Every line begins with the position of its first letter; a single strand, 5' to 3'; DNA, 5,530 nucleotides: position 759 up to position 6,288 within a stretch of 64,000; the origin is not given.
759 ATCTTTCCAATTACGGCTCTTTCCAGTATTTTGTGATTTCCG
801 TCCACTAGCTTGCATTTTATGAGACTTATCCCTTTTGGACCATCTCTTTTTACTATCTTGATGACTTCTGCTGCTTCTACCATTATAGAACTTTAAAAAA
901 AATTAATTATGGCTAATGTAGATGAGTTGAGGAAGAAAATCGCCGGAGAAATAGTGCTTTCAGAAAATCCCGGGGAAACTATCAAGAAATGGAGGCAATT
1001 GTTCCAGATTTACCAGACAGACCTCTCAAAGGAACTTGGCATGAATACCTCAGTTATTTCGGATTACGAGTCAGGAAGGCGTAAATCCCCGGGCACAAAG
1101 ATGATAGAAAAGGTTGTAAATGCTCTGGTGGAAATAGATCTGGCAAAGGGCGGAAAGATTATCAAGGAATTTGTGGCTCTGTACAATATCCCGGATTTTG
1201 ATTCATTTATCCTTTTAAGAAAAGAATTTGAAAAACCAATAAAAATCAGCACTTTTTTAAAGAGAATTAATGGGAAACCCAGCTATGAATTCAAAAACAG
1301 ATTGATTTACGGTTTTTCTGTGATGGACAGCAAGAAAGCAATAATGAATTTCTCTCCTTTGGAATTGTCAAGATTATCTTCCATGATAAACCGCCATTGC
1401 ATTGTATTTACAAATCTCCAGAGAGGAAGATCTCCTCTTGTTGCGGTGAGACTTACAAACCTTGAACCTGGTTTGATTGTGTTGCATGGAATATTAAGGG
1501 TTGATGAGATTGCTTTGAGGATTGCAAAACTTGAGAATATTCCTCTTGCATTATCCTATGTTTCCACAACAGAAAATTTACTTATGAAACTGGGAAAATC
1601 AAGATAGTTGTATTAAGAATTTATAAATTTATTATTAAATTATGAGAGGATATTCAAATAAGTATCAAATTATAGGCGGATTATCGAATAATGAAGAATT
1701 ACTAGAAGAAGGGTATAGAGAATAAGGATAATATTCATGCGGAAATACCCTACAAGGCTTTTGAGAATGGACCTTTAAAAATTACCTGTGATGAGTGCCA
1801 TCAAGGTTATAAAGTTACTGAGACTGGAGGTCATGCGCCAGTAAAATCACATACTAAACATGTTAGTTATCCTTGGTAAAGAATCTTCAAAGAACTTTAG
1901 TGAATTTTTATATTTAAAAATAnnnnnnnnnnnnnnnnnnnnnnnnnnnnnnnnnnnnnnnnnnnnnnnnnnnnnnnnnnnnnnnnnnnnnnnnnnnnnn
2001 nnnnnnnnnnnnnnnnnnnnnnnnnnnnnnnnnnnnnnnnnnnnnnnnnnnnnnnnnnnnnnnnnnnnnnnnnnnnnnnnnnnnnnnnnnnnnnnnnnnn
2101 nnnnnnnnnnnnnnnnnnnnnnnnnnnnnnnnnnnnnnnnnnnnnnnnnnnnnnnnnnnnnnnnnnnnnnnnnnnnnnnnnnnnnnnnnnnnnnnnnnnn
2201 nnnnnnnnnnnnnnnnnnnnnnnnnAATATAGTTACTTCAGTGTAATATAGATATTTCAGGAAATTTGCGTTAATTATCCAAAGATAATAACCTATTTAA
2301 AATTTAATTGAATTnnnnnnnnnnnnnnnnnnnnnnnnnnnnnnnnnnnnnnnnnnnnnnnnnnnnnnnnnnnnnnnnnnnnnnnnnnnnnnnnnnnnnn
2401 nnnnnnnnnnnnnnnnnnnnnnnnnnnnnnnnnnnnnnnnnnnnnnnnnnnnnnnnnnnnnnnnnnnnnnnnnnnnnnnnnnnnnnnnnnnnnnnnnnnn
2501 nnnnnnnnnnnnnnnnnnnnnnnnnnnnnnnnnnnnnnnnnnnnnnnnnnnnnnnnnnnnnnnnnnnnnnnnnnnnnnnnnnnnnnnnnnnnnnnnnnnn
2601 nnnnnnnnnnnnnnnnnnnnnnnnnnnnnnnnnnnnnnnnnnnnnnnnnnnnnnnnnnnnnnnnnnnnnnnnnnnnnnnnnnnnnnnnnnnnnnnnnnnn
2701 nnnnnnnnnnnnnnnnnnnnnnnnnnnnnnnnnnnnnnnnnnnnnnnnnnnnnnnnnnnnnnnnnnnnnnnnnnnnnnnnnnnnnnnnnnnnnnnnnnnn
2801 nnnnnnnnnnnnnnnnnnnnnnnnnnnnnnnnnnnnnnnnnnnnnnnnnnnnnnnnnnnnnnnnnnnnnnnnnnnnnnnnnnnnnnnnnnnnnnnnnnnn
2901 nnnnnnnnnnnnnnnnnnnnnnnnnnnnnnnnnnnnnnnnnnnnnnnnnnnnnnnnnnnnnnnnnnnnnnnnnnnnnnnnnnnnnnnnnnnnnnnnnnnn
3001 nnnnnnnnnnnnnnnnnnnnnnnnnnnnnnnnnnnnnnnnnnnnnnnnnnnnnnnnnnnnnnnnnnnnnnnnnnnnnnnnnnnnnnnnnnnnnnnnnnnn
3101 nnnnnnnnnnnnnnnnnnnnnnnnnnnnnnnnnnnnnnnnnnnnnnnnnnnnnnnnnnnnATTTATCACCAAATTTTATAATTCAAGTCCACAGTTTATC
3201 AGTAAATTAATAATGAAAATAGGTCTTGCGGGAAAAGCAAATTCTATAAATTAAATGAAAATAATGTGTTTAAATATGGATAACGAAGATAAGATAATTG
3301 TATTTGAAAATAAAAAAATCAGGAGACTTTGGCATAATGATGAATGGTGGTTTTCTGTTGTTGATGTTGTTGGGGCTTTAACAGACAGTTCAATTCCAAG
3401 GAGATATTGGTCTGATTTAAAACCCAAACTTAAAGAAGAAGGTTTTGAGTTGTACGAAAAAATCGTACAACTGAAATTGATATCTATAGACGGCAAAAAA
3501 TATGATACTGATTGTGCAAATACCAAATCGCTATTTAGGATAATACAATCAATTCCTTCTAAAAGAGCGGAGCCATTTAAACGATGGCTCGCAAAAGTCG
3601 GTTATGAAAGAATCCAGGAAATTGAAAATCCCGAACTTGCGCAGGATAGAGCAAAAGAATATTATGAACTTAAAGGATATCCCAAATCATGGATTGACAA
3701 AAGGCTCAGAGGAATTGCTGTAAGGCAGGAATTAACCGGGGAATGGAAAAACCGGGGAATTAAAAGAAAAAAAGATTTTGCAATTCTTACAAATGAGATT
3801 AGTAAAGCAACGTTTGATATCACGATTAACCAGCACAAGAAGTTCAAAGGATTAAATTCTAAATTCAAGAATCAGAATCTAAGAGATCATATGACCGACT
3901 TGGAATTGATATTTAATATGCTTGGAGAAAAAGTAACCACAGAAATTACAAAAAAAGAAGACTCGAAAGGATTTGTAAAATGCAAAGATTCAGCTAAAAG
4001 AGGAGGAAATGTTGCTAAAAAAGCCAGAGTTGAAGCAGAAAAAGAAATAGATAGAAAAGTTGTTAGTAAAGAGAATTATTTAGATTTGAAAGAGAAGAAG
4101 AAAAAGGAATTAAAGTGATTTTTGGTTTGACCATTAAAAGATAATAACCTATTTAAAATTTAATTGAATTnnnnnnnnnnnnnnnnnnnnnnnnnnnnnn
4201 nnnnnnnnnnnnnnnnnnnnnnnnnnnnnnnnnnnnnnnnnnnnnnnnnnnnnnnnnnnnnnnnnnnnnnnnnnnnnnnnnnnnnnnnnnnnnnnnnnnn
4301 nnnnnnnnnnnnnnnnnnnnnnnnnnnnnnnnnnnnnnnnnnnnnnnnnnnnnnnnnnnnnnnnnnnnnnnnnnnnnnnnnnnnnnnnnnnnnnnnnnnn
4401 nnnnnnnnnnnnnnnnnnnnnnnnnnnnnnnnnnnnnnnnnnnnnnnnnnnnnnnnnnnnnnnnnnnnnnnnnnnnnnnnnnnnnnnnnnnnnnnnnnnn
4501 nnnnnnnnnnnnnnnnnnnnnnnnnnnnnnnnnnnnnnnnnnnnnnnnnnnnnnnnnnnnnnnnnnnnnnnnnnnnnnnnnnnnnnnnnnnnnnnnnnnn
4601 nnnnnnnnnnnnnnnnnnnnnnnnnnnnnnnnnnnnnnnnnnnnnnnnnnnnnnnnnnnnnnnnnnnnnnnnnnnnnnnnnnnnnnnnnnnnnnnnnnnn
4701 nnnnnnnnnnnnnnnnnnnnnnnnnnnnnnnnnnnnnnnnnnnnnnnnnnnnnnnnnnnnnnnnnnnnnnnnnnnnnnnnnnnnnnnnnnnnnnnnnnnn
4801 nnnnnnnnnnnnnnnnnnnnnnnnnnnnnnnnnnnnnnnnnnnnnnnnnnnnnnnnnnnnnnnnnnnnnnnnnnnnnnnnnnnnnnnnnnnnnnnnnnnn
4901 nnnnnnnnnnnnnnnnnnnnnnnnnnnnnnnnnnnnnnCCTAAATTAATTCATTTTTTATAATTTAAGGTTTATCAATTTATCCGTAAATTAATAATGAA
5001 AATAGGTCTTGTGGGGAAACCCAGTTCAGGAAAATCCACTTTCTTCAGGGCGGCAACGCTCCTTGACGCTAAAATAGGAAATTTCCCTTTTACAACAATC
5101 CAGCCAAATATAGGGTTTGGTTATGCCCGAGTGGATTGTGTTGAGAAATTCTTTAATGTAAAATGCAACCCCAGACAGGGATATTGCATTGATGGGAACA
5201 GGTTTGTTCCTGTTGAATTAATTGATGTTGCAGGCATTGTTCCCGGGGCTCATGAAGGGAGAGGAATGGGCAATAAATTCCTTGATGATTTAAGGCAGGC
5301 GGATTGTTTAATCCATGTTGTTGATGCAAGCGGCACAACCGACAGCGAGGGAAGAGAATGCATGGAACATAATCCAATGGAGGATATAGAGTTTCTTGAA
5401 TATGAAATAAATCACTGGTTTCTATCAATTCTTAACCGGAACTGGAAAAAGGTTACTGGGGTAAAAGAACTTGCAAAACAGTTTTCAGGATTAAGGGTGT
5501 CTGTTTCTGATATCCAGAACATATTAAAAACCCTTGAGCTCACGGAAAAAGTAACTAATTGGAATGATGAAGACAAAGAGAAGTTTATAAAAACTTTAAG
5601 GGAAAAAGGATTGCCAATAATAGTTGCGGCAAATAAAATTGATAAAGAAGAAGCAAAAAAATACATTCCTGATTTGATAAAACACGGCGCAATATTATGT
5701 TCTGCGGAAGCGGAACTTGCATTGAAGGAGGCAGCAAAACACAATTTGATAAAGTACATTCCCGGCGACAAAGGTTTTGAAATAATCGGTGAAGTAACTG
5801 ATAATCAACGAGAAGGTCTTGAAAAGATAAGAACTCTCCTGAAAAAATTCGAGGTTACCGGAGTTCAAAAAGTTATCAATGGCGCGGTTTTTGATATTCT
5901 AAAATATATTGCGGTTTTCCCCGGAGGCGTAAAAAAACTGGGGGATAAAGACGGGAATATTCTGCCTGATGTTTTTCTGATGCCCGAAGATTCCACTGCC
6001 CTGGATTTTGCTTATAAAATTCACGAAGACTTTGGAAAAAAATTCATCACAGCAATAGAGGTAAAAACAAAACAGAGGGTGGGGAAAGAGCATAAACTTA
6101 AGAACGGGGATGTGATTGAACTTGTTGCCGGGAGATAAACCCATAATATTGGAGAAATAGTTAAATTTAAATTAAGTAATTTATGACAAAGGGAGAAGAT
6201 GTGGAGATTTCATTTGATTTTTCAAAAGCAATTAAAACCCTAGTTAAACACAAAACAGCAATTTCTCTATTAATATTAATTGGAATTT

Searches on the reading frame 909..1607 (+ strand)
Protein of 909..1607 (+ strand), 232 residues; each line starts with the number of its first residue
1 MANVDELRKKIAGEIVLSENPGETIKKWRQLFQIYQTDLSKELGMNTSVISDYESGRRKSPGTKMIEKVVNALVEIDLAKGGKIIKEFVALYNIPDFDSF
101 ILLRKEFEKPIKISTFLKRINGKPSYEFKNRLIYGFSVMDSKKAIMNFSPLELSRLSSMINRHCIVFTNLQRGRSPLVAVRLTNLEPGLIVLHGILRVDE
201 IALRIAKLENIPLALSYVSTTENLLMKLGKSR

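Call 7: search_protein_families(library=pfam, max_evalue=0.001, proteins=[window:909-1607:+])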
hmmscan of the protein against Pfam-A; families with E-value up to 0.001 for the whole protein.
window:909-1607:+ (232 aa): 2 families
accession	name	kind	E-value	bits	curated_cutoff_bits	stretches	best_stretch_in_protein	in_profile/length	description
PF01381.28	HTH_3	-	3.6e-07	30.5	23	1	25-73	1-48/55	Helix-turn-helix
PF12844.13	HTH_19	-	0.00095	19.5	30.2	0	22-72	1-50/64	Helix-turn-helix domain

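Call 64: find_encoding_contigs(protein=window:909-1607:+, flank=10000, max_places=2)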
Protein window:909-1607:+ (232 aa): 3 contigs read that carry it; 2 places shown.
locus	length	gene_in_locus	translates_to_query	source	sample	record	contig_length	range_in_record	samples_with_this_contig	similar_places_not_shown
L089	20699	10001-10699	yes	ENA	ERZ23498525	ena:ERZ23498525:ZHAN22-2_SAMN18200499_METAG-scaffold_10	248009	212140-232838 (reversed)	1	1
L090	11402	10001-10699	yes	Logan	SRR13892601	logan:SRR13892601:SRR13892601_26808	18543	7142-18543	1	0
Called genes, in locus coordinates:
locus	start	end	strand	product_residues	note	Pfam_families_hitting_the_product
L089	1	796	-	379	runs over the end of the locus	PF02830:V4R (faint)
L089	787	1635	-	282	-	PF01040:UbiA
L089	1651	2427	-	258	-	-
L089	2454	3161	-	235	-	PF06745:ATPase, PF23442:DUF7125 (weak), PF07088:GvpD_P-loop (faint), PF06745:ATPase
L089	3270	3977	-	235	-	PF06745:ATPase, PF23442:DUF7125 (weak), PF06745:ATPase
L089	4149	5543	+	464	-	-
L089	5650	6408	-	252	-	PF03372:Exo_endo_phos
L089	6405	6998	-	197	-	PF01928:CYTH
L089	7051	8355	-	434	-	PF01336:tRNA_anti-codon, PF00152:tRNA-synt_2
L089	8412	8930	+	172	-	PF00383:dCMP_cyt_deam_1, PF14437:MafB19-deam (weak)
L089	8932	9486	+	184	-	PF13207:AAA_17, PF13238:AAA_18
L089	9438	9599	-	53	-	-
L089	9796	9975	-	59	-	PF01200:Ribosomal_S28e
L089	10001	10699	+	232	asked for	PF01381:HTH_3 (weak)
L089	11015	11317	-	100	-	-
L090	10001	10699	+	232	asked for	PF01381:HTH_3 (weak)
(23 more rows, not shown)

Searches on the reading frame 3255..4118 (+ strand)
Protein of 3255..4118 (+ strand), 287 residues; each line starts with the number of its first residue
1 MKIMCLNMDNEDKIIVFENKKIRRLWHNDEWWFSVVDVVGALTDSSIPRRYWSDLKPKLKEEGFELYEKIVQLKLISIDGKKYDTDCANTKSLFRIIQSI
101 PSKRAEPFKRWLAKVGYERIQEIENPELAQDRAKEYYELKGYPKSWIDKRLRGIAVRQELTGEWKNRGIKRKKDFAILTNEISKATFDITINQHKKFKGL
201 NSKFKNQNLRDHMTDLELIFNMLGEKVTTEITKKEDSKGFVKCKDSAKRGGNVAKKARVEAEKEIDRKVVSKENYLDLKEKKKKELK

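Call 7: search_protein_families(library=pfam, max_evalue=0.001, proteins=[window:3255-4118:+])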
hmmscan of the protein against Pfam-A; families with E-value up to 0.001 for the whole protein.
window:3255-4118:+ (287 aa): 1 family
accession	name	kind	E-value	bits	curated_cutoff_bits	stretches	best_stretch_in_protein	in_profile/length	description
PF02498.22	Bro-N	-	1.7e-10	41.8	25.6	1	21-114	1-92/96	BRO family, N-terminal domain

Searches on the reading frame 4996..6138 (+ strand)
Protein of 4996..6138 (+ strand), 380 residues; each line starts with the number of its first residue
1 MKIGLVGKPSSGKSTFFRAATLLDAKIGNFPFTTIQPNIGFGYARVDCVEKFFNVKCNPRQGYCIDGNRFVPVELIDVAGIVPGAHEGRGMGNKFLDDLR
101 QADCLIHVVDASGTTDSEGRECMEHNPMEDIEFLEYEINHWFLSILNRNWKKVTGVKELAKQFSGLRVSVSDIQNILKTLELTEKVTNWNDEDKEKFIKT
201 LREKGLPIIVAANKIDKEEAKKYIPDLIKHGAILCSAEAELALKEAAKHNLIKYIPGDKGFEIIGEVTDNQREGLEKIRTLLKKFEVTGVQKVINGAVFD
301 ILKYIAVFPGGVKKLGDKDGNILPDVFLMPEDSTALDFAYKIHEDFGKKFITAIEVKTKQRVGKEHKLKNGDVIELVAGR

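Call 7: search_protein_families(library=pfam, max_evalue=0.001, proteins=[window:4996-6138:+])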
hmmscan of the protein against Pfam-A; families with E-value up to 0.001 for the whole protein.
window:4996-6138:+ (380 aa): 4 families
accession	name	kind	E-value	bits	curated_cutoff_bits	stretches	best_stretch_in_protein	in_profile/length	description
PF08438.16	YGR210-like_G4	-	5.6e-31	107.6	24.7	1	211-309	1-105/108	Obg-like GTPase YGR210-like, G4 motif-containing domain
PF01926.29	MMR_HSR1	-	2.5e-17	63.5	21.9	1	2-122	1-96/113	50S ribosome-binding GTPase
PF02824.27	TGS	-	2e-14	53.8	22.2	1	324-377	6-59/60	TGS domain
PF02421.24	FeoB_N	-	1.3e-07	31.7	27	1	2-39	2-39/156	Ferrous iron transport protein B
